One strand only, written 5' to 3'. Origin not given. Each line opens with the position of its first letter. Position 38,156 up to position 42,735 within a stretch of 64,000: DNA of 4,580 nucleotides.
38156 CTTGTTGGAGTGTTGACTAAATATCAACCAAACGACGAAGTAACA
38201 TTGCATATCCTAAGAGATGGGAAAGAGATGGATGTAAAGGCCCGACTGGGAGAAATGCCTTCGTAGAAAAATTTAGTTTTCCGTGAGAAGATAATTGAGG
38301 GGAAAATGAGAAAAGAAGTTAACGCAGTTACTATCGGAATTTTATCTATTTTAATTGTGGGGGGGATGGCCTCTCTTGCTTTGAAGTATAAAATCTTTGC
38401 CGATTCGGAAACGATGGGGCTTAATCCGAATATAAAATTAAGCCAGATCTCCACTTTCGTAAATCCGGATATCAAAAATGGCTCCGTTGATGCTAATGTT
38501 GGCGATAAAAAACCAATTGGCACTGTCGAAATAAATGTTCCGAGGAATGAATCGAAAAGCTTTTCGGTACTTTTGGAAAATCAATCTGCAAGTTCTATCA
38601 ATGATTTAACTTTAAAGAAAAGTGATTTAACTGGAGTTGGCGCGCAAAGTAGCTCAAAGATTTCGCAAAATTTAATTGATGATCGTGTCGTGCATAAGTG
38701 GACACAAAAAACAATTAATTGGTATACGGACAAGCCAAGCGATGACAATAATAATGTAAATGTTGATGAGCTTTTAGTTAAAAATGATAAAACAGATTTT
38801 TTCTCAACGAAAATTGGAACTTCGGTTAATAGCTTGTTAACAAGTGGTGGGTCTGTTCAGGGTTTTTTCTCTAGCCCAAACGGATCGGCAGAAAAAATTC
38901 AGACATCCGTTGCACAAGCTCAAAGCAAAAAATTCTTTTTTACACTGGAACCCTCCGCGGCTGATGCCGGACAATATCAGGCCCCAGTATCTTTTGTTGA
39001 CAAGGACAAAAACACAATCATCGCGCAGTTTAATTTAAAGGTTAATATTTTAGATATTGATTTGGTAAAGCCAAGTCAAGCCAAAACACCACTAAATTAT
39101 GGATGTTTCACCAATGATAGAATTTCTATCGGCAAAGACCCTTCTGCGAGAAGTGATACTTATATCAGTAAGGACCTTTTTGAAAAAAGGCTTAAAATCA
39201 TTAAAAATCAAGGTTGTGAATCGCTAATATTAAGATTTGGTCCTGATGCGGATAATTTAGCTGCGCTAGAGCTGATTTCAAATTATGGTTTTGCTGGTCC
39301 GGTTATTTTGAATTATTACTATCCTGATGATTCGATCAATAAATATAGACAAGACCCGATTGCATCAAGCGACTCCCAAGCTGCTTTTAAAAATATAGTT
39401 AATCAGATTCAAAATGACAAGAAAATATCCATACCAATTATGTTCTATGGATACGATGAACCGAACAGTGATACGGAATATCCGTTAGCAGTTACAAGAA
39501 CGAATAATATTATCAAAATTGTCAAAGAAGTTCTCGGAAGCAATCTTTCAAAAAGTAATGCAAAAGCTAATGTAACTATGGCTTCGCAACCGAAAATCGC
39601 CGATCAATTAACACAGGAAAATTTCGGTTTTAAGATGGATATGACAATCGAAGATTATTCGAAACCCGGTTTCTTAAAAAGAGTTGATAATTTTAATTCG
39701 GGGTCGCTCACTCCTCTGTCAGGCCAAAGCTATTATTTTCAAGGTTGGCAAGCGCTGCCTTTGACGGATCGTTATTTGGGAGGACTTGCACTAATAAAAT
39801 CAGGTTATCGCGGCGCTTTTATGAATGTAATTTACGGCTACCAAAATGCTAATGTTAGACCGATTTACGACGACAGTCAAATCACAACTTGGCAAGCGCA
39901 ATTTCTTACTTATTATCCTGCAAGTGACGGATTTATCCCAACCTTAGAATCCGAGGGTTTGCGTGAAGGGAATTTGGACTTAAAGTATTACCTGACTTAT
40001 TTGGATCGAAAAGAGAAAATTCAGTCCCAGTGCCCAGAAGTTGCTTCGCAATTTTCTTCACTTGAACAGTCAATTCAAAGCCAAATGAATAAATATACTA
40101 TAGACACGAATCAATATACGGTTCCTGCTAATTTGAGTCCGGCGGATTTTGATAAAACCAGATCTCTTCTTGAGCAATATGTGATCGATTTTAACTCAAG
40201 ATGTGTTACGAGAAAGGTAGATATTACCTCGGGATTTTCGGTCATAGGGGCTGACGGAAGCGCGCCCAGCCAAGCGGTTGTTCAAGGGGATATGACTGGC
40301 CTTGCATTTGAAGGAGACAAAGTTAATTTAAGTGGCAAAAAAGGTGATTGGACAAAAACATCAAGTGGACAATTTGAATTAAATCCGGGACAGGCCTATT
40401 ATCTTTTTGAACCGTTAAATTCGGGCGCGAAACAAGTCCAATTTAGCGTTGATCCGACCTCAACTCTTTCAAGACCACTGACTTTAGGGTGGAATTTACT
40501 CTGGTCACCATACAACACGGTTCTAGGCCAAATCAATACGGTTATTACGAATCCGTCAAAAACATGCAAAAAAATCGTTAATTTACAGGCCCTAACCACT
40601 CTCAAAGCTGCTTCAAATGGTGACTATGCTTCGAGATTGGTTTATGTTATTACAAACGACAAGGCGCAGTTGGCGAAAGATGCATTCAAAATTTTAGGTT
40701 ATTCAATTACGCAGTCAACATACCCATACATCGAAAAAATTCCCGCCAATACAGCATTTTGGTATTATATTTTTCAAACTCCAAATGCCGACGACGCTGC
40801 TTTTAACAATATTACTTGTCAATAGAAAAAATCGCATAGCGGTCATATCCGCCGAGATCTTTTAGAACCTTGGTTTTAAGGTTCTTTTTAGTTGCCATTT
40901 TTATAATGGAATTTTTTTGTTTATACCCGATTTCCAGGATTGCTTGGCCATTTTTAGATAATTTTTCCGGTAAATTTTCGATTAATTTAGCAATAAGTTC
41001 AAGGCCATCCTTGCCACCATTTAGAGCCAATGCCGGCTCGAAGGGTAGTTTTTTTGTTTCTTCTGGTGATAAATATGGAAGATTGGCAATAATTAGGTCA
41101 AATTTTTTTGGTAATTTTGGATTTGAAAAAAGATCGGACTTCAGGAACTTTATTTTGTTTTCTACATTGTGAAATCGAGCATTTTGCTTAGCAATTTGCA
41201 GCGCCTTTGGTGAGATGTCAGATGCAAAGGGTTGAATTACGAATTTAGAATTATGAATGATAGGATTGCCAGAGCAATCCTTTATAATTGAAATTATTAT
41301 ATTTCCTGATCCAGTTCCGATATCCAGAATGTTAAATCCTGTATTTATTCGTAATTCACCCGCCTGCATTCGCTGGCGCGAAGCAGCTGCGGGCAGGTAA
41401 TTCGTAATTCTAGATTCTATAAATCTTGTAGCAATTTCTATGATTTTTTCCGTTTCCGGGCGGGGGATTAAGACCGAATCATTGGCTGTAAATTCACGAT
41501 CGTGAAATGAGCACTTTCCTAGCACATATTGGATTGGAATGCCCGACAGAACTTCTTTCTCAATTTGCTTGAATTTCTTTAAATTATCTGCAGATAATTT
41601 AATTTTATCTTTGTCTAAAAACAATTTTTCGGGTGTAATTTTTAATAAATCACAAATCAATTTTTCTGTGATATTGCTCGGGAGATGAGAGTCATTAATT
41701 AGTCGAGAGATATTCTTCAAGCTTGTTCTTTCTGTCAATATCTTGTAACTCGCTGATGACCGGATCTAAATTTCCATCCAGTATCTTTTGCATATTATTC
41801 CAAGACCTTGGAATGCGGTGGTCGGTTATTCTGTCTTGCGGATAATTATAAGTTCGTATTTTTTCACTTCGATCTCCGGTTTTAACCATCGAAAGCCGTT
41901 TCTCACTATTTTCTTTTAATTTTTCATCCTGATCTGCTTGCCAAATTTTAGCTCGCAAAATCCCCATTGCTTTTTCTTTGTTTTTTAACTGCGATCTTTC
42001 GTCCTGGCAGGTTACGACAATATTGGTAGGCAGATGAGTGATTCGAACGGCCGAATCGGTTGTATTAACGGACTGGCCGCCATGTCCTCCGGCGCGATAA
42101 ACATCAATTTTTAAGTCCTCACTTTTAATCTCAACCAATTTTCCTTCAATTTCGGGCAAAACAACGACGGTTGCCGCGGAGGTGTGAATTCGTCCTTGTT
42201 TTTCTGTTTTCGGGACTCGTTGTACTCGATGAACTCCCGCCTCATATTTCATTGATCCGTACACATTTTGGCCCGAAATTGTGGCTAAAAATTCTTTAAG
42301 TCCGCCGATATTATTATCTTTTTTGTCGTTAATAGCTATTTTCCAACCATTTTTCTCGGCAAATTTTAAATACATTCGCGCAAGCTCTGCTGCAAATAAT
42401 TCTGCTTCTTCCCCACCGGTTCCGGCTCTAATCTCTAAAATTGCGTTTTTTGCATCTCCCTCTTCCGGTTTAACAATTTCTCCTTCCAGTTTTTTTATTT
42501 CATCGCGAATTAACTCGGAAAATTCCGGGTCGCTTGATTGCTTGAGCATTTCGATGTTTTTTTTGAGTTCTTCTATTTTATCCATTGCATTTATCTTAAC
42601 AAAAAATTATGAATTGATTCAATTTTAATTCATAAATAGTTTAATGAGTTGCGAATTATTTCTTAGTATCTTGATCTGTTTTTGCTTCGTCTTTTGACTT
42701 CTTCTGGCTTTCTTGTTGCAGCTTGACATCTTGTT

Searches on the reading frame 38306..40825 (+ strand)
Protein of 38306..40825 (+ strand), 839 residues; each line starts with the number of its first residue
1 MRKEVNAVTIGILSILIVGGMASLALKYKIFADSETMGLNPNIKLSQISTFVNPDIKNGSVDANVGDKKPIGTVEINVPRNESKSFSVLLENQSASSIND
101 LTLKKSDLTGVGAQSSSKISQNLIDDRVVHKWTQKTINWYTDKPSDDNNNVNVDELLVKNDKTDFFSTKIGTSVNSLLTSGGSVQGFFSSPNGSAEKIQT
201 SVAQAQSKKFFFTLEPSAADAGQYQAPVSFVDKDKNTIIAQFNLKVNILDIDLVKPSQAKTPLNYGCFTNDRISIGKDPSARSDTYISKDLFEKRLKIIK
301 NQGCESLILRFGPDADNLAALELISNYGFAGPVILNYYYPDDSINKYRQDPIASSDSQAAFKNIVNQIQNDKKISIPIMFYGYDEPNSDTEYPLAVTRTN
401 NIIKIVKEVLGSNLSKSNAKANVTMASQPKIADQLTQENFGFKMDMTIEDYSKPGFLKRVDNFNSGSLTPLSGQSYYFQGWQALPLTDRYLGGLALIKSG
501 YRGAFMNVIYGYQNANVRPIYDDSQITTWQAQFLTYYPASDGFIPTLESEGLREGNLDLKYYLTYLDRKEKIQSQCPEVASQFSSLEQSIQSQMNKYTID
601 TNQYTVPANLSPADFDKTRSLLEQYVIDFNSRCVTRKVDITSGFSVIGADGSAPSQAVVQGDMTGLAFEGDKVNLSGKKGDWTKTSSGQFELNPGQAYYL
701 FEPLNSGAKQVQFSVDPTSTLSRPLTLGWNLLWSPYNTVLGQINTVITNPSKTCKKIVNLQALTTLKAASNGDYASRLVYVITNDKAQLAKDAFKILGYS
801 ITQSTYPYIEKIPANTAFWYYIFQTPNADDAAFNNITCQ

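Call 3: search_protein_families(library=pfam, proteins=[window:38306-40825:+], max_evalue=1)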
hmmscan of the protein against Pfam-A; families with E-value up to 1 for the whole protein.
window:38306-40825:+ (839 aa): 0 families

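Call 15: search_protein_families(library=ncbifam, proteins=[window:38306-40825:+], max_evalue=1)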
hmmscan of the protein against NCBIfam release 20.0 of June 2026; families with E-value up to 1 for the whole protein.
window:38306-40825:+ (839 aa): 0 families

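Call 52: search_protein_families(library=pfam, alignment_id=A6, max_evalue=0.001)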
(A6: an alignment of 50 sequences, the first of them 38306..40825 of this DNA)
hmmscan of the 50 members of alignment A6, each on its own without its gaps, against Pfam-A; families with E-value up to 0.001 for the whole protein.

A. member 1, window:38306-40825:+ (839 aa): 0 families

B. families by the number of members that match (of 50 scanned): 16 families
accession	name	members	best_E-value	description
PF07691.17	PA14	6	2.9e-75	PA14 domain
PF10528.15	GLEYA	4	1.5e-26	GLEYA domain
PF22680.2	Glyco_hydro_123_N_2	2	1.7e-06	Glycoside hydrolase 123 N-terminal domain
PF00112.29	Peptidase_C1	1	1.3e-32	Papain family cysteine protease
PF13229.12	Beta_helix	1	4.6e-11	Right handed beta helix region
PF14885.12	GHL15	1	5.8e-09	Hypothetical glycosyl hydrolase family 15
PF13385.13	Laminin_G_3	1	1.3e-08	Concanavalin A-like lectin/glucanases superfamily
PF16656.11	Pur_ac_phosph_N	1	9.9e-08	Purple acid Phosphatase, N-terminal domain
PF03051.21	Peptidase_C1_2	1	1.2e-06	Peptidase C1-like family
PF02018.23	CBM_4_9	1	1.2e-06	Carbohydrate binding domain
PF21231.2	GH141_M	1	4e-06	GH141 insertion domain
PF13620.12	CarboxypepD_reg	1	4.9e-05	Carboxypeptidase regulatory-like domain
PF02449.21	Glyco_hydro_42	1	7.2e-05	Beta-galactosidase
PF00041.27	fn3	1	9.3e-05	Fibronectin type III domain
PF16318.11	DUF4957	1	0.00012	Domain of unknown function (DUF4957)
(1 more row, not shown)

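Call 66: search_solved_structures(query=A8, max_evalue=1)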
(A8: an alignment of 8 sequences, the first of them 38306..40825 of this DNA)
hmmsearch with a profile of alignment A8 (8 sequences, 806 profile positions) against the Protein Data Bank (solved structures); distinct sequences matched with E-value up to 1: 5.
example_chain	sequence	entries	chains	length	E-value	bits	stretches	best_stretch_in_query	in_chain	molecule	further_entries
8k2f_A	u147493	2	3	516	6.8e-06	28.1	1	469-554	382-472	Oligosaccharide-releasing beta-N-acetylgalactosaminidase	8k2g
8k2l_A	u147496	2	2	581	9.4e-05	24.3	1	473-547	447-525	Monosaccharide-releasing beta-N-acetylgalactosaminidase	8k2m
7uek_A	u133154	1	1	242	0.00027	22.8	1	268-351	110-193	OT3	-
8k2j_A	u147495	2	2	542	0.0045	18.7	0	489-545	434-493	Oligosaccharide/Monosaccharide-releasing beta-N-acetylgalactosaminidase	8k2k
2lr0_A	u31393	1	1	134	0.32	12.6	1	250-321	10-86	P-loop ntpase fold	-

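Call 67: search_protein_families(library=pfam, alignment_id=A8, max_evalue=0.1)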
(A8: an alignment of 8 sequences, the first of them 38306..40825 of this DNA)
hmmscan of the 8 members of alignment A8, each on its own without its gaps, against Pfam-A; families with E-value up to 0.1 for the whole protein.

A. member 1, window:38306-40825:+ (839 aa): 0 families

B. families by the number of members that match (of 8 scanned): 5 families
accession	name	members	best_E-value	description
PF22680.2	Glyco_hydro_123_N_2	2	1.7e-06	Glycoside hydrolase 123 N-terminal domain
PF16011.10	CBM9_2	1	0.019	Carbohydrate-binding family 9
PF22633.2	F5_F8_type_C_2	1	0.026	NedA-like, galactose-binding domain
PF23307.1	SAM_KIDINS220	1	0.028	Kinase D-interacting substrate of 220 kDa-like, SAM domain-like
PF15714.11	SpoVT_C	1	0.048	Stage V sporulation protein T C-terminal, transcription factor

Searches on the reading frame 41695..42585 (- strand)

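Call 79: search_protein_families(library=pfam, proteins=[window:41695-42585:-], max_evalue=0.01)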
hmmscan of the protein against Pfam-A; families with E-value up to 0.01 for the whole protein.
window:41695-42585:- (296 aa): 2 families
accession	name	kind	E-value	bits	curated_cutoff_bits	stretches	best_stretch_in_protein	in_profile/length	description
PF03462.23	PCRF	-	4.3e-49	167.4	24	1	4-140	48-194/194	PCRF domain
PF00472.26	RF-1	-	1.2e-41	141.7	35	1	147-257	4-116/116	RF-1 domain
